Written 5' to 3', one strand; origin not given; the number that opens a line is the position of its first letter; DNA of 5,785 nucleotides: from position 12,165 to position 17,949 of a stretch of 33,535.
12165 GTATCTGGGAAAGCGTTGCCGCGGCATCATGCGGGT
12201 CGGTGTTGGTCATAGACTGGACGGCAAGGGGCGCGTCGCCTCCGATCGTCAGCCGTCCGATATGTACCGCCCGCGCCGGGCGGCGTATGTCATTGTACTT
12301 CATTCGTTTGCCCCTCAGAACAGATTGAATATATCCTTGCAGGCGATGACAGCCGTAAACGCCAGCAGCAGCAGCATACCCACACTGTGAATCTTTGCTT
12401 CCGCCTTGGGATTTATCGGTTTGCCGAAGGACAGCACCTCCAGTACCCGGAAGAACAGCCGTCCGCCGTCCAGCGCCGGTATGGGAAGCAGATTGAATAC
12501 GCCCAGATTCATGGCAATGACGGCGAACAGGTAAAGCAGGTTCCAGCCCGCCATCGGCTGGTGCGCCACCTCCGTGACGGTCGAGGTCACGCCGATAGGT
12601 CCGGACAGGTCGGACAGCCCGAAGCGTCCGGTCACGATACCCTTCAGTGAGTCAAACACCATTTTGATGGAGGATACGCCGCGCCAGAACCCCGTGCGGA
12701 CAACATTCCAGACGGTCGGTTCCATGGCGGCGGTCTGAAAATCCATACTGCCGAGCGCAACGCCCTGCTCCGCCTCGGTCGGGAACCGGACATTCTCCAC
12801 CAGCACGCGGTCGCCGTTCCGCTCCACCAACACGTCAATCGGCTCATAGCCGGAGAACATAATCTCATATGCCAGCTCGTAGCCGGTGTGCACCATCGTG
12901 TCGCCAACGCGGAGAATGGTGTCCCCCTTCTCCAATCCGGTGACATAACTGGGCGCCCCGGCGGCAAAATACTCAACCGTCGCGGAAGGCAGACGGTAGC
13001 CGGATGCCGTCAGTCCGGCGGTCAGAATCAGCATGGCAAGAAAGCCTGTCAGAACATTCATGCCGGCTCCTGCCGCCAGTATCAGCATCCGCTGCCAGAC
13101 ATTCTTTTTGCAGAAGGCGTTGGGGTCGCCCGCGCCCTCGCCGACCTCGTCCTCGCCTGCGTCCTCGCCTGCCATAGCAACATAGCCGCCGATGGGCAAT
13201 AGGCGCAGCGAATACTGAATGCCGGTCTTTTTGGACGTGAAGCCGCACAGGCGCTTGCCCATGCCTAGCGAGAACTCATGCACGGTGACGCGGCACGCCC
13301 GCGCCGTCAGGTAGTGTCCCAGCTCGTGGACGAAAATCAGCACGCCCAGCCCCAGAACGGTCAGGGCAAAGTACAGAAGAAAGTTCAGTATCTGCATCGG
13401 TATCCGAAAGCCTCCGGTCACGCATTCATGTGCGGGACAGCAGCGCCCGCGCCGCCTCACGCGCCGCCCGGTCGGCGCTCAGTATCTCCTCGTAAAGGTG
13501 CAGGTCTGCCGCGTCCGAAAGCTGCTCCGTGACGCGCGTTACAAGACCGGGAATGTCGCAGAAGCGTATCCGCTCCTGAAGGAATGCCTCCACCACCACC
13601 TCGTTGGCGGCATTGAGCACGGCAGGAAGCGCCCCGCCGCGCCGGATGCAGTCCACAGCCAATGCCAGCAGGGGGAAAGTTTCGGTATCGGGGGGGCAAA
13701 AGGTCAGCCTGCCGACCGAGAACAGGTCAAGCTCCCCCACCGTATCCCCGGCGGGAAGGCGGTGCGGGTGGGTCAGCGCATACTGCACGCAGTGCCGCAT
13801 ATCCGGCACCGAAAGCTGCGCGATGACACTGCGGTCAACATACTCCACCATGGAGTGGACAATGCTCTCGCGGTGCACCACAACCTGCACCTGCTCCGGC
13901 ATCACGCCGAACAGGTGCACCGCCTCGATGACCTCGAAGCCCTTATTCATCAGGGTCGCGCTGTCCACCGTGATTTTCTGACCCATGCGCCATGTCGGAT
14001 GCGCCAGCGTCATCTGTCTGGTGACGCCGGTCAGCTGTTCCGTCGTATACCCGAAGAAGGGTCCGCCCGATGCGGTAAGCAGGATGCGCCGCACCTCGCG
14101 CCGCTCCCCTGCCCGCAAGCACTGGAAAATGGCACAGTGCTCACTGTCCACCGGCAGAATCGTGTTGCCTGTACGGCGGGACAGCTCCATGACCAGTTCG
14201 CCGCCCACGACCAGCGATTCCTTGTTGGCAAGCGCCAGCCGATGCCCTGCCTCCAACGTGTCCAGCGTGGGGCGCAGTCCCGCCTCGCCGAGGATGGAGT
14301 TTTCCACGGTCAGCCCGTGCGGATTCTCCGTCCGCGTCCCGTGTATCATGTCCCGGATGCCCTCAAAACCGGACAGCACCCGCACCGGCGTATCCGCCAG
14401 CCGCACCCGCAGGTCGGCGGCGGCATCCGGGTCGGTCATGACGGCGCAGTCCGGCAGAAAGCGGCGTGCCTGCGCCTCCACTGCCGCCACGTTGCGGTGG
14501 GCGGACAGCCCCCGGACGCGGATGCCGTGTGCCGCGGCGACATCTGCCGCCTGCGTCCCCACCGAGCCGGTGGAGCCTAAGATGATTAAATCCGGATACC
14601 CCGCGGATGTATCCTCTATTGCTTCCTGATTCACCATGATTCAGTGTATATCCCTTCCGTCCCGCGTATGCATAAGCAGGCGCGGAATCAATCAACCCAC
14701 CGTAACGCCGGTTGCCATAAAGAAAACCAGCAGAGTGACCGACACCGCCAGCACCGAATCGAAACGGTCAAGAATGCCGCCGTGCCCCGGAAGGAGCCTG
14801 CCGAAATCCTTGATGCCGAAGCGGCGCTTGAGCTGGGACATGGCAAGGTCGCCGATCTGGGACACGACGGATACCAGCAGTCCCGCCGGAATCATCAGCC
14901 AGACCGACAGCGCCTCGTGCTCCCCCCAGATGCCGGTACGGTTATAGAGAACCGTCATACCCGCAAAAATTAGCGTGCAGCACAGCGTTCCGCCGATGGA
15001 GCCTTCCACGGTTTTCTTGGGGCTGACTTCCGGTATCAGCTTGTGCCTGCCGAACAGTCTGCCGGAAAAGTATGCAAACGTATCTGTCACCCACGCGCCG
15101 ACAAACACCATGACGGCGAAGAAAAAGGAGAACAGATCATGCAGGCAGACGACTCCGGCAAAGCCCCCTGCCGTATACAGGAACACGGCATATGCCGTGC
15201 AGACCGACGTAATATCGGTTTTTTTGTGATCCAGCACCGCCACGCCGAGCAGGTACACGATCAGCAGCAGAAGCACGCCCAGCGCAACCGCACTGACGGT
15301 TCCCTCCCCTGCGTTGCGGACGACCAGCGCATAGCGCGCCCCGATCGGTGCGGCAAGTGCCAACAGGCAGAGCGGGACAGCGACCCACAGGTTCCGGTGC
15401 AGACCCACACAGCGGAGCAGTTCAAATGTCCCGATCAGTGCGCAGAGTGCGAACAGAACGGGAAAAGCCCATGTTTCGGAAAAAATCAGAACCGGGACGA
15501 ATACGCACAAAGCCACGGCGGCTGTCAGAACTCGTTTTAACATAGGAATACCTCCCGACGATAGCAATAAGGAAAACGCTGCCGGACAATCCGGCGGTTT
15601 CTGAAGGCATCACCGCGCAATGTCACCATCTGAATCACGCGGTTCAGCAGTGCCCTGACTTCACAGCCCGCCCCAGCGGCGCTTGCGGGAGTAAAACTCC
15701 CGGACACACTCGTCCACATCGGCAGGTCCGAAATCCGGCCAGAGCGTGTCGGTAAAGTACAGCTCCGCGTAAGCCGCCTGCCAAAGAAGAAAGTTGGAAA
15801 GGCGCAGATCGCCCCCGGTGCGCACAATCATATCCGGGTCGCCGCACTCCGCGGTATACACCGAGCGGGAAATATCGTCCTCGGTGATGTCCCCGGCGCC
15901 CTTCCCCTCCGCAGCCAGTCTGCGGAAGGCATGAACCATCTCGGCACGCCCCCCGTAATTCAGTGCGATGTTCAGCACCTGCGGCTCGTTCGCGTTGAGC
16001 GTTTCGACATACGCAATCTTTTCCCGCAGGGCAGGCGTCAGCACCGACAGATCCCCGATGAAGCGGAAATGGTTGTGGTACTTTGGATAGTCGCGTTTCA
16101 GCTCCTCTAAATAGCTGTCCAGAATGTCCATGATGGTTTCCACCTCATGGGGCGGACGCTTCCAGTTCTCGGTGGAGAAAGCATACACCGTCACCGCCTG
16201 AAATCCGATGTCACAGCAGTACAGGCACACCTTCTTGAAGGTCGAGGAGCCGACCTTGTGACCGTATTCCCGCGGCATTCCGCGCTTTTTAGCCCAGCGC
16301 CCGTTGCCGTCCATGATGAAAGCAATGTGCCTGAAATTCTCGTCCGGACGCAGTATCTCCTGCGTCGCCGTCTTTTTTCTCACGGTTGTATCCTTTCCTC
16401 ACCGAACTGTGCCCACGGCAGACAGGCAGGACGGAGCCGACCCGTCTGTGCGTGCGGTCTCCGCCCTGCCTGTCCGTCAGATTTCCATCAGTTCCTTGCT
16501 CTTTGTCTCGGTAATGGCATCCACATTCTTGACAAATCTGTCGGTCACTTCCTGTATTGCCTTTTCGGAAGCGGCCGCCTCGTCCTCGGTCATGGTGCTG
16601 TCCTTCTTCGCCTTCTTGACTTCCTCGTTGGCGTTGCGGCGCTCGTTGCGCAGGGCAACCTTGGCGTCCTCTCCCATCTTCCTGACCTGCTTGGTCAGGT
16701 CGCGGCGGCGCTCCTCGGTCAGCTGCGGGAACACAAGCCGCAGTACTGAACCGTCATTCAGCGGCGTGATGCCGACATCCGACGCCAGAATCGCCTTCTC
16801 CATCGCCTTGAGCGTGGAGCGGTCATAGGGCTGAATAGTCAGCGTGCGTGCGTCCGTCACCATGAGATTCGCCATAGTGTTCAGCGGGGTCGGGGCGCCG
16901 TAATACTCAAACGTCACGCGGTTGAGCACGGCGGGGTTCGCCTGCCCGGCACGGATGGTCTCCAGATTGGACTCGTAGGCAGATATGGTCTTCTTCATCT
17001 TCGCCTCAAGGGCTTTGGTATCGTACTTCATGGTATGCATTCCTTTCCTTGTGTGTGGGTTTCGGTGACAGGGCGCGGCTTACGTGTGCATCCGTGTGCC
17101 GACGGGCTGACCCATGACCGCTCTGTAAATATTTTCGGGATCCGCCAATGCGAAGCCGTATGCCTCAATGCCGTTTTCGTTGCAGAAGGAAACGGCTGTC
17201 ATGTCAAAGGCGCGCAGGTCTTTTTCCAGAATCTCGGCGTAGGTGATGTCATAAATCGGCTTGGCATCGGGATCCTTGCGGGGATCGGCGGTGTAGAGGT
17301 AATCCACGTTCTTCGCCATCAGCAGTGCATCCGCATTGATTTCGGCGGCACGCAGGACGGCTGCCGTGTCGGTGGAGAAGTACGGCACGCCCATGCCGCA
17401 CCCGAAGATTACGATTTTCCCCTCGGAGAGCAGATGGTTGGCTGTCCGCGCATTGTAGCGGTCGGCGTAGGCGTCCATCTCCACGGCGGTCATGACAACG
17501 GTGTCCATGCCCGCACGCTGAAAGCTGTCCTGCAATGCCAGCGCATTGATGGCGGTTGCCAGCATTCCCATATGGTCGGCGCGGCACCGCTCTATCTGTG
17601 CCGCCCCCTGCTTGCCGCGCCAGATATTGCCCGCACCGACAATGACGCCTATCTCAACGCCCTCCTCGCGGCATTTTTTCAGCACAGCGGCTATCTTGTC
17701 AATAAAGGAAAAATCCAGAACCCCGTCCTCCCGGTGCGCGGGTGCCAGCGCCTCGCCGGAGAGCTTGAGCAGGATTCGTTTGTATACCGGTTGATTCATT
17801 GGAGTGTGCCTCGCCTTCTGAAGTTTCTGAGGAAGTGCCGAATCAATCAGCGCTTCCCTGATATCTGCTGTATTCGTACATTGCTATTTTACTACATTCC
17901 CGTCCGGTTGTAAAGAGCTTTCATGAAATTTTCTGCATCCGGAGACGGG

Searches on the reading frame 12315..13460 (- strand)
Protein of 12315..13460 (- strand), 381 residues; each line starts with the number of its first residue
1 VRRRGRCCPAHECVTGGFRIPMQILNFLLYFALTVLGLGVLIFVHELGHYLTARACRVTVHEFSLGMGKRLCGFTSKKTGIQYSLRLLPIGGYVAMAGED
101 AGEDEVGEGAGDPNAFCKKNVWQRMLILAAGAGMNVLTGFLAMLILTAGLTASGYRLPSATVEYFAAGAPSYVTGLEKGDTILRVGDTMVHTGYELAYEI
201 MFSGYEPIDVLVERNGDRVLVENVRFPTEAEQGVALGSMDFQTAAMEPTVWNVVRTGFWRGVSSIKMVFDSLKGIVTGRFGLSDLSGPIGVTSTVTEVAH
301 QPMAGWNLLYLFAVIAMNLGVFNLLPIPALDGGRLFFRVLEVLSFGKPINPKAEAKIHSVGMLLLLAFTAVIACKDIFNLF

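Call 70: search_protein_families(library=pfam, proteins=[window:12315-13460:-], max_evalue=0.0001)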
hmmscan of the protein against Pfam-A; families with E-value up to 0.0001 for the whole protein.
window:12315-13460:- (381 aa): 1 family
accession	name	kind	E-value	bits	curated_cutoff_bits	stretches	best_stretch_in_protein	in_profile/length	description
PF02163.28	Peptidase_M50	-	2.7e-55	187.6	27.2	1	34-367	2-220/221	Peptidase family M50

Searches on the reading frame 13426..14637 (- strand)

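Call 70: search_protein_families(library=pfam, proteins=[window:13426-14637:-], max_evalue=0.0001)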
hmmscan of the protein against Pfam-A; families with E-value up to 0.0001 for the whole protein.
window:13426-14637:- (403 aa): 3 families
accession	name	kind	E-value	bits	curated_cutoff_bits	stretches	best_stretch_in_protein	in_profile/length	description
PF08436.17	DXP_redisom_C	-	2.4e-38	130.6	26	1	160-243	1-84/84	1-deoxy-D-xylulose 5-phosphate reductoisomerase C-terminal domain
PF13288.12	DXPR_C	-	6.7e-37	126.7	27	1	275-394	1-114/115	DXP reductoisomerase C-terminal domain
PF02670.22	DXP_reductoisom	-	3.1e-29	102.7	21.7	1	17-146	1-129/129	1-deoxy-D-xylulose 5-phosphate reductoisomerase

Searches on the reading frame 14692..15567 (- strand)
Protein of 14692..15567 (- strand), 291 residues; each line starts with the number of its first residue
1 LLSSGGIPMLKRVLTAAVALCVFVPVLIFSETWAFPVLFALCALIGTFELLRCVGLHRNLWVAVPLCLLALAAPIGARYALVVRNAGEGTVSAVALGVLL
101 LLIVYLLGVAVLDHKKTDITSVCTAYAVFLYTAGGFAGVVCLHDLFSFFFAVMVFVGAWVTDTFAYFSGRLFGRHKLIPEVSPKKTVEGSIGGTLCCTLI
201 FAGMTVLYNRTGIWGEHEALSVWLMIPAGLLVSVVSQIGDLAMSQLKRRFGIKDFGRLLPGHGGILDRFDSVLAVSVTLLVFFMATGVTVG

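Call 70: search_protein_families(library=pfam, proteins=[window:14692-15567:-], max_evalue=0.0001)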
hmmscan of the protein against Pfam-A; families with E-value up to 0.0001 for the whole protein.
window:14692-15567:- (291 aa): 1 family
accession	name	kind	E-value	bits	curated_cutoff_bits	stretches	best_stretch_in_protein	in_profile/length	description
PF01148.25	CTP_transf_1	-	5.9e-55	187.4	24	1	11-283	2-261/264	Cytidylyltransferase family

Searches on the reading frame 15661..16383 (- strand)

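Call 70: search_protein_families(library=pfam, proteins=[window:15661-16383:-], max_evalue=0.0001)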
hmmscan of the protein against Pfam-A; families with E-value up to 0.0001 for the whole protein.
window:15661-16383:- (240 aa): 1 family
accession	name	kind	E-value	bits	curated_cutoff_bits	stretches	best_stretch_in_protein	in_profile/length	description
PF01255.24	Prenyltransf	-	1.1e-75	254.4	27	1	23-238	1-219/219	Putative undecaprenyl diphosphate synthase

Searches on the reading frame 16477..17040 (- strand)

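Call 71: search_protein_families(library=pfam, proteins=[window:16477-17040:-], max_evalue=0.0001)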
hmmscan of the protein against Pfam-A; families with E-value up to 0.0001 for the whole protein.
window:16477-17040:- (187 aa): 1 family
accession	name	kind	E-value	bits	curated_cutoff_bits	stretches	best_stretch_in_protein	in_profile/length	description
PF01765.24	RRF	-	4.6e-61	205.9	29.7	1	23-185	2-164/164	Ribosome recycling factor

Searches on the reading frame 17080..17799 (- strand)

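Call 72: search_protein_families(library=pfam, proteins=[window:17080-17799:-], max_evalue=0.001)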
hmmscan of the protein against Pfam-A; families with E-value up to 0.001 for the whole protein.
window:17080-17799:- (239 aa): 1 family
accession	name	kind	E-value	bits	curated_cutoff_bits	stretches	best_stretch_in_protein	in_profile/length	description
PF00696.33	AA_kinase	-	7.1e-36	124.5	24.9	1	7-213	1-230/234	Amino acid kinase family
